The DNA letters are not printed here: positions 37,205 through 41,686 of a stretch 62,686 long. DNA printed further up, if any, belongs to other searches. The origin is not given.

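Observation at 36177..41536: Overlapping two-gene cassette: AAA/DUF4143 ATPase plus giant STAND-like NTPase with C-terminal nuclease motif (candidate undescribed defence-type system)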

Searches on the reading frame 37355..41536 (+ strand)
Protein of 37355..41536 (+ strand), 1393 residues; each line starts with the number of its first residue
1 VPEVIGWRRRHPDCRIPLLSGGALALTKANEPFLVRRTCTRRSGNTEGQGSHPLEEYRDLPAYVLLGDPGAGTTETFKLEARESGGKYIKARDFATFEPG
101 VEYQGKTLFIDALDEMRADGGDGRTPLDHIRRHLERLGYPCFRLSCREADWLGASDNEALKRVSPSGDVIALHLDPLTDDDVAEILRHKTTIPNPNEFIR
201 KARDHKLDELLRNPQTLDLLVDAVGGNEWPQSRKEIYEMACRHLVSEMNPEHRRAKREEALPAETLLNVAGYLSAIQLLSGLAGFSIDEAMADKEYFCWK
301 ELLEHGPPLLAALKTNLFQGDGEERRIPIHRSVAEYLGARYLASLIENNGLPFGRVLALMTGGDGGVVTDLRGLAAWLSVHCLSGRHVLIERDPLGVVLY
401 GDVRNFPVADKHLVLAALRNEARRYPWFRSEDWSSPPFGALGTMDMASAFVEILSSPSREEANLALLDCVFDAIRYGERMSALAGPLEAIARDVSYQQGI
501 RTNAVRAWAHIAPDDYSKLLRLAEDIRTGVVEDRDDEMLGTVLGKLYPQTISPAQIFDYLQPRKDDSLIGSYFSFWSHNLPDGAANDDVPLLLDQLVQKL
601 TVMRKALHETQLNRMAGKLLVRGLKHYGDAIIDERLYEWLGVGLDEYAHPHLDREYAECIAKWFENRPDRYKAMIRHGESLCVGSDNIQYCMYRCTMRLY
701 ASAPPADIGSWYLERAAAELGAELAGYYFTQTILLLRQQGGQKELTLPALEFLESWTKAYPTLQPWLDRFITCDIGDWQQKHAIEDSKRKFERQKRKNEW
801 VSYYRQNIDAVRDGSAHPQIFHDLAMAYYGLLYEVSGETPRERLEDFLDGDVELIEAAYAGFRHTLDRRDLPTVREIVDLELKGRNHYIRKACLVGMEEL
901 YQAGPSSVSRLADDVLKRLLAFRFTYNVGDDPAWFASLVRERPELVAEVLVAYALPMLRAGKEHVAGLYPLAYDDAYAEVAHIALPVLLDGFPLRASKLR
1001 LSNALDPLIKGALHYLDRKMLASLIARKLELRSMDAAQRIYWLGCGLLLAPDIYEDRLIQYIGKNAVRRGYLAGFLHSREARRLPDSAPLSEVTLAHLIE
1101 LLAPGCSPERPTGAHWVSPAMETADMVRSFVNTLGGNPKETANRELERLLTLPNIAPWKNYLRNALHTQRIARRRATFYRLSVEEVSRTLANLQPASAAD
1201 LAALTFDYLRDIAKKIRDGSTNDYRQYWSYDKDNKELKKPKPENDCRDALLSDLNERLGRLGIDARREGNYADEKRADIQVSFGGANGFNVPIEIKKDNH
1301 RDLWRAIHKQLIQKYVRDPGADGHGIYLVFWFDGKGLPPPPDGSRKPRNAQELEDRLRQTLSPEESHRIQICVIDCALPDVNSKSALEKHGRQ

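Call 3: search_protein_families(library=pfam, proteins=[window:37355-41536:+], max_evalue=0.1)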
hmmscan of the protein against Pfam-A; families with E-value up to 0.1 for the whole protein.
window:37355-41536:+ (1393 aa): 1 family
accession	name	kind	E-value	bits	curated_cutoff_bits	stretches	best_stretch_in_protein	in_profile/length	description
PF23310.1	TPR_27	-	0.059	13.5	27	0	682-755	22-93/110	Plant tetratrico peptide repeats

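Call 4: search_protein_families(library=padloc, proteins=[window:37355-41536:+], max_evalue=0.1)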
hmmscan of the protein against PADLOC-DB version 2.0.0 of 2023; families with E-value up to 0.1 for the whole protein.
window:37355-41536:+ (1393 aa): 1 family
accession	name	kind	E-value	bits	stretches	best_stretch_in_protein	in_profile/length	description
PDLC03839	LeoA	-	0.033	11.3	1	1305-1375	146-216/559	-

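Call 5: search_protein_families(library=ncbifam, proteins=[window:37355-41536:+], max_evalue=0.1)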
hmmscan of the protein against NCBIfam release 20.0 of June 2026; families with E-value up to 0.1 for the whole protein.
window:37355-41536:+ (1393 aa): 2 families
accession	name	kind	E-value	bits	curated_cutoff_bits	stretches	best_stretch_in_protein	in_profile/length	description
NF058535.1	antiphage_EruA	equivalog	0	1051.1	1000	1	37-1376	1-1317/1318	NACHT domain-containing antiphage protein EruA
NF058534.1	antiphage_HyoA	equivalog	1.8e-44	151.8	1200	1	165-1375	197-1426/1430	NACHT domain-containing antiphage protein HyoA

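Call 25: find_homologous_proteins(query=window:37430-41536:+, max_evalue=1e-10)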
Query window:37430-41536:+ (1368 aa): 2468 proteins with E <= 1e-10 among 8000 candidates; the best 120 are listed.
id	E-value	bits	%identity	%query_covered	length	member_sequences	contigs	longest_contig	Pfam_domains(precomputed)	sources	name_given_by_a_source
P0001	0.0e+0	2425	78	99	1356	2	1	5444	PF28130.1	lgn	-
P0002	0.0e+0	2373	77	99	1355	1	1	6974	PF28130.1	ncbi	-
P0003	0.0e+0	2370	76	99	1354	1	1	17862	PF28130.1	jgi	-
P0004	0.0e+0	2282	73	99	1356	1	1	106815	PF28130.1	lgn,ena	-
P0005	0.0e+0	2280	73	99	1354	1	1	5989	PF28130.1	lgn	-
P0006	0.0e+0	2202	70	99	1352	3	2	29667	PF28130.1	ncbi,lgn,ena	-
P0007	0.0e+0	2187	70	99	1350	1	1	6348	PF28130.1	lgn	-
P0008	0.0e+0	2182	70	99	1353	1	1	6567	PF28130.1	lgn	-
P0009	0.0e+0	2158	69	99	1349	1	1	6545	PF28130.1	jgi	jgi:hypothetical protein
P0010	0.0e+0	2152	69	99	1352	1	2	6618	PF28130.1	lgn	-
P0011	0.0e+0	2149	69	99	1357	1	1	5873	PF28130.1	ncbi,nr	ncbi:MAG: hypothetical protein NUV75_04440 [Gallionella sp.]|nr:hypothetical protein [Gallionella sp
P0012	0.0e+0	2140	69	99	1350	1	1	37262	PF28130.1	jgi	jgi:hypothetical protein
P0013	0.0e+0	2135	69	99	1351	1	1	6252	PF28130.1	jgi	jgi:hypothetical protein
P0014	0.0e+0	2132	69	99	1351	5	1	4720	PF28130.1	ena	-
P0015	0.0e+0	2132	68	99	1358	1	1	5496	PF28130.1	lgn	-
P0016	0.0e+0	2130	69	99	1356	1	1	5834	PF28130.1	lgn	-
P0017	0.0e+0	2127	69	99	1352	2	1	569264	PF28130.1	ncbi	-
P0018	0.0e+0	2121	68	99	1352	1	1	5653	PF28130.1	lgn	-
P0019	0.0e+0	2115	68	99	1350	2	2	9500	PF28130.1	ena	-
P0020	0.0e+0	2114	69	99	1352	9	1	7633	PF28130.1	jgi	-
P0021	0.0e+0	2110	68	99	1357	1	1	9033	PF28130.1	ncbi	-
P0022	0.0e+0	2108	67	99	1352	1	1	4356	PF28130.1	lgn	-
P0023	0.0e+0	2107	68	99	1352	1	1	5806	PF28130.1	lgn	-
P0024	0.0e+0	2104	68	99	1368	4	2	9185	PF28130.1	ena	-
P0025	0.0e+0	2104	68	99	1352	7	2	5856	PF28130.1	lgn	-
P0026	0.0e+0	2100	69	97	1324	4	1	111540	PF28130.1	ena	-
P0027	0.0e+0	2100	68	99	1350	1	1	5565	PF28130.1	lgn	-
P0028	0.0e+0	2098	68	99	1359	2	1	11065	PF28130.1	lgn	-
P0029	0.0e+0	2094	67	99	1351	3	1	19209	PF28130.1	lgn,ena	-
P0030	0.0e+0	2093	68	99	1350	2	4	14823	PF28130.1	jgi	-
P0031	0.0e+0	2092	67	99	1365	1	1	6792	PF28130.1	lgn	-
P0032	0.0e+0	2090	68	99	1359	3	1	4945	PF28130.1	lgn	-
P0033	0.0e+0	2088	68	99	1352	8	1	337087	PF28130.1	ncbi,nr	ncbi:MAG: hypothetical protein IPN81_01185 [Nitrosomonadales bacterium]|nr:hypothetical protein [Nit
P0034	0.0e+0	2086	68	99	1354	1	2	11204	PF28130.1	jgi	jgi:hypothetical protein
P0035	0.0e+0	2084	67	99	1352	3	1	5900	PF28130.1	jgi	-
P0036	0.0e+0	2082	68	99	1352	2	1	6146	PF28130.1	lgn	-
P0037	0.0e+0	2081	68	99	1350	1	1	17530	PF28130.1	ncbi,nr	ncbi:MAG: hypothetical protein PHY62_11430 [Gallionella sp.]|nr:hypothetical protein [Gallionella sp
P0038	0.0e+0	2079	67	99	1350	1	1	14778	PF28130.1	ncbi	ncbi:MAG: hypothetical protein WAW75_04140 [Gallionella sp.]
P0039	0.0e+0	2076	67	99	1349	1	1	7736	PF28130.1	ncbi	-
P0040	0.0e+0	2075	68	99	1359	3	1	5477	PF28130.1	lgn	-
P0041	0.0e+0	2074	68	98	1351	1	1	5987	PF28130.1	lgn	-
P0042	0.0e+0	2074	67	99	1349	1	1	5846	PF28130.1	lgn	-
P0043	0.0e+0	2073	68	99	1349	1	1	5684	PF28130.1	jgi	jgi:hypothetical protein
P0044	0.0e+0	2072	67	99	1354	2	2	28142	PF28130.1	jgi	-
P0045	0.0e+0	2072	66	99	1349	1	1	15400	PF28130.1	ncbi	-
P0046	0.0e+0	2070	67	98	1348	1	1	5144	PF28130.1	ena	-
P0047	0.0e+0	2064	67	99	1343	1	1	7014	PF28130.1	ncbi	-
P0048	0.0e+0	2064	67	99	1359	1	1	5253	PF28130.1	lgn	-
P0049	0.0e+0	2063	66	99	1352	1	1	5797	PF28130.1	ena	-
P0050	0.0e+0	2062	67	99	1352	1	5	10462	PF28130.1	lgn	-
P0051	0.0e+0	2062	67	99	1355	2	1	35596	PF28130.1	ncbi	ncbi:MAG: hypothetical protein ABL869_08835 [Candidatus Nitrotoga sp.]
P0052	0.0e+0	2061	67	99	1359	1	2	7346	PF28130.1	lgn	-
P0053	0.0e+0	2054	67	99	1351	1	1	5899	PF28130.1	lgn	-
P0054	0.0e+0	2051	66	99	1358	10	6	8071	PF28130.1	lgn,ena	-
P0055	0.0e+0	2049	67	99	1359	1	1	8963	PF28130.1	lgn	-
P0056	0.0e+0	2044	66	99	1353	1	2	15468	PF28130.1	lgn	-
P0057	0.0e+0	2044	66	99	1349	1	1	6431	PF28130.1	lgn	-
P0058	0.0e+0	2042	66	99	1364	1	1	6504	PF28130.1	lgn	-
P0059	0.0e+0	2040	66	99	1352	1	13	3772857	PF28130.1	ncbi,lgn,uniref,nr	ncbi:hypothetical protein [Sideroxydans sp. CL21]|uniref:NACHT domain-containing protein n=1 Tax=Sid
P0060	0.0e+0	2037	66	99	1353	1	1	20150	PF28130.1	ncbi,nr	ncbi:MAG: hypothetical protein HY525_08945 [Betaproteobacteria bacterium]|nr:hypothetical protein [B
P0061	0.0e+0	2036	66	99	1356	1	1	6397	PF28130.1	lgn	-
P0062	0.0e+0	2035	66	99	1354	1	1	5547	PF28130.1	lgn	-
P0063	0.0e+0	2033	67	99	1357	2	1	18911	PF28130.1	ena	-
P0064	0.0e+0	2030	66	99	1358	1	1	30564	PF28130.1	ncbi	-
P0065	0.0e+0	2029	66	99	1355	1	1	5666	PF28130.1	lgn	-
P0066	0.0e+0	2027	66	99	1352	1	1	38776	PF28130.1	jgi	-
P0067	0.0e+0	2024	65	99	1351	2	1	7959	PF28130.1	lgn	-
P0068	0.0e+0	2020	67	99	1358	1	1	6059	PF28130.1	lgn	-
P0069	0.0e+0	2018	65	99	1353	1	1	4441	PF28130.1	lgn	-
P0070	0.0e+0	2017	65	99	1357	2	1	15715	PF28130.1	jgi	-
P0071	0.0e+0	2013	65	99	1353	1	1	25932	PF28130.1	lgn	-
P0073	0.0e+0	2010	65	99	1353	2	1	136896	PF28130.1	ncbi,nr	ncbi:MAG: hypothetical protein Q8Q81_04765 [Oxalobacteraceae bacterium]|nr:hypothetical protein [Oxa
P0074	0.0e+0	2009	66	99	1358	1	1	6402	PF28130.1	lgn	-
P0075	0.0e+0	2009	65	99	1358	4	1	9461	PF28130.1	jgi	jgi:hypothetical protein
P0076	0.0e+0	2007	66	99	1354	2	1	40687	PF28130.1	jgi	jgi:hypothetical protein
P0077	0.0e+0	2001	65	99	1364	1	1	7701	PF28130.1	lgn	-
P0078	0.0e+0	1997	65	99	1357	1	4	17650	PF28130.1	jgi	jgi:hypothetical protein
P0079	0.0e+0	1992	64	99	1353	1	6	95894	PF28130.1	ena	-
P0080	0.0e+0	1991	64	99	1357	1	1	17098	PF28130.1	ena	-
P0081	0.0e+0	1983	64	99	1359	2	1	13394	PF28130.1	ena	-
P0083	0.0e+0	1981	65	99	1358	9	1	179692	PF28130.1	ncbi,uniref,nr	ncbi:hypothetical protein [Ferrovum sp.]|uniref:NACHT domain-containing protein n=1 Tax=Ferrovum sp.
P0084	0.0e+0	1981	65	99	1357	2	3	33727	PF28130.1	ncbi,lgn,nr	ncbi:MAG: hypothetical protein GJU77_00735 [Ferrovum sp.]|nr:hypothetical protein [Ferrovum sp.]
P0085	0.0e+0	1978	65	99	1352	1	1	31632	PF28130.1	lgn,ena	-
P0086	0.0e+0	1971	65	99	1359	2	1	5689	PF28130.1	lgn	-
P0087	0.0e+0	1963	64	99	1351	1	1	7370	PF28130.1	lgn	-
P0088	0.0e+0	1960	64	99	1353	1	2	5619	PF28130.1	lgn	-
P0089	0.0e+0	1960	63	99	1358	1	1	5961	PF28130.1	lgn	-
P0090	0.0e+0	1956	63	99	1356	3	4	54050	PF28130.1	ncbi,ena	-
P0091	0.0e+0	1955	64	99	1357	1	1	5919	PF28130.1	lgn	-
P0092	0.0e+0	1952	65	99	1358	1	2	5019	PF28130.1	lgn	-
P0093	0.0e+0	1950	63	99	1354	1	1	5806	PF28130.1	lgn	-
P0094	0.0e+0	1946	64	99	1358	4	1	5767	PF28130.1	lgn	-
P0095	0.0e+0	1945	63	99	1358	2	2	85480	PF28130.1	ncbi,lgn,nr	ncbi:MAG: hypothetical protein JSR51_01585 [Proteobacteria bacterium]|nr:hypothetical protein [Pseud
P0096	0.0e+0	1945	63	99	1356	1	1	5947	PF28130.1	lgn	-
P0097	0.0e+0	1945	63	99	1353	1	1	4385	PF28130.1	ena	-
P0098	0.0e+0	1942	63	99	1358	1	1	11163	PF28130.1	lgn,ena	-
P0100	0.0e+0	1941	63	99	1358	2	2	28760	PF28130.1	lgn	-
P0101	0.0e+0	1940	63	99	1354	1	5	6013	PF28130.1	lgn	-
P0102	0.0e+0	1937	63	99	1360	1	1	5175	PF28130.1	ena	-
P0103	0.0e+0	1934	63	99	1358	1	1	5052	PF28130.1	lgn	-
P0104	0.0e+0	1933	63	99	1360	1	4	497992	PF28130.1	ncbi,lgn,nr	ncbi:MAG: hypothetical protein P4L77_05480 [Sulfuriferula sp.]|nr:hypothetical protein [Sulfuriferul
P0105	0.0e+0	1933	63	99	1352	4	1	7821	PF28130.1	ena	-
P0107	0.0e+0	1931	63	99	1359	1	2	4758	PF28130.1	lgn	-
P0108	0.0e+0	1930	63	99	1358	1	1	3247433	PF28130.1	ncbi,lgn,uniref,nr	ncbi:hypothetical protein R2083_03995 [Nitrosomonas sp. Is35]|uniref:NACHT domain-containing protein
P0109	0.0e+0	1928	64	99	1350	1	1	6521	PF28130.1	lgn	-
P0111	0.0e+0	1922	63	99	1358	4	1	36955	PF28130.1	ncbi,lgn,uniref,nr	ncbi:hypothetical protein [Nitrosomonas sp.]|uniref:NACHT domain-containing protein n=1 Tax=Nitrosom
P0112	0.0e+0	1921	63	99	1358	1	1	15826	PF28130.1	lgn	-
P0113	0.0e+0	1918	62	99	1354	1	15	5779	PF28130.1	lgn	-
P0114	0.0e+0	1917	62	99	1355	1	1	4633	PF28130.1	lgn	-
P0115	0.0e+0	1916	62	99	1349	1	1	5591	PF28130.1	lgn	-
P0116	0.0e+0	1916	62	99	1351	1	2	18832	PF28130.1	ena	-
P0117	0.0e+0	1912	63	99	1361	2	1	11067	PF28130.1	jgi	jgi:hypothetical protein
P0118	0.0e+0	1907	63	99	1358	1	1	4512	PF28130.1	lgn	-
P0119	0.0e+0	1890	63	99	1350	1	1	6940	PF28130.1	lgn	-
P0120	0.0e+0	1887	62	99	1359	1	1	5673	PF28130.1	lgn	-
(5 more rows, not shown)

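Call 26: find_related_loci(query=window:37430-41536:+, collection=genome_contigs, flank=8000)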
Query window:37430-41536:+ (1368 aa) in genome_contigs; peptide patterns used: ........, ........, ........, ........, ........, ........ (x = any residue, [..] = any of these).
16 stretches matched a pattern; 6 encode a relative of the query (tblastn E <= 1e-3); 6 distinct loci.
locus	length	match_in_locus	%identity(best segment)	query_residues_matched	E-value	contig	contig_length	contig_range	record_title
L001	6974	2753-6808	77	1-1354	0e+0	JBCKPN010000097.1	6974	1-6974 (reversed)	Usitatibacteraceae bacterium isolate SLM_MC1B_24-P16 Node_97_length_6974_cov_67.300604, whole genome shotgun sequence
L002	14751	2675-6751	71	1-1361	0e+0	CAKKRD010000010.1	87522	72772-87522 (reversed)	Nitrosomonadaceae bacterium isolate Hainich-H51-bin263-1 genome assembly, contig: H51-bin263_1_Hain_H51_02um_R2_62_lengt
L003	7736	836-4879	67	1-1354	0e+0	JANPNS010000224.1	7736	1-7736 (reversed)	MAG: Gallionellaceae bacterium isolate VAR_87_metabat_232 VAR_87_k141_1663660, whole genome shotgun sequence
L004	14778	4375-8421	67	1-1354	0e+0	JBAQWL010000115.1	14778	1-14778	MAG: Gallionella sp. isolate MFD03290_ilm_asm_bin47 k127_166901, whole genome shotgun sequence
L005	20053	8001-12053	69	1-1354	0e+0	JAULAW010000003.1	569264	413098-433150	MAG: Gallionellaceae bacterium isolate MAG.26 contig_338, whole genome shotgun sequence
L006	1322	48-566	71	1181-1354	3e-82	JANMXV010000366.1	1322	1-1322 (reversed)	MAG: Betaproteobacteria bacterium isolate OTE_88_concoct_214 OTE_88_k141_2363987, whole genome shotgun sequence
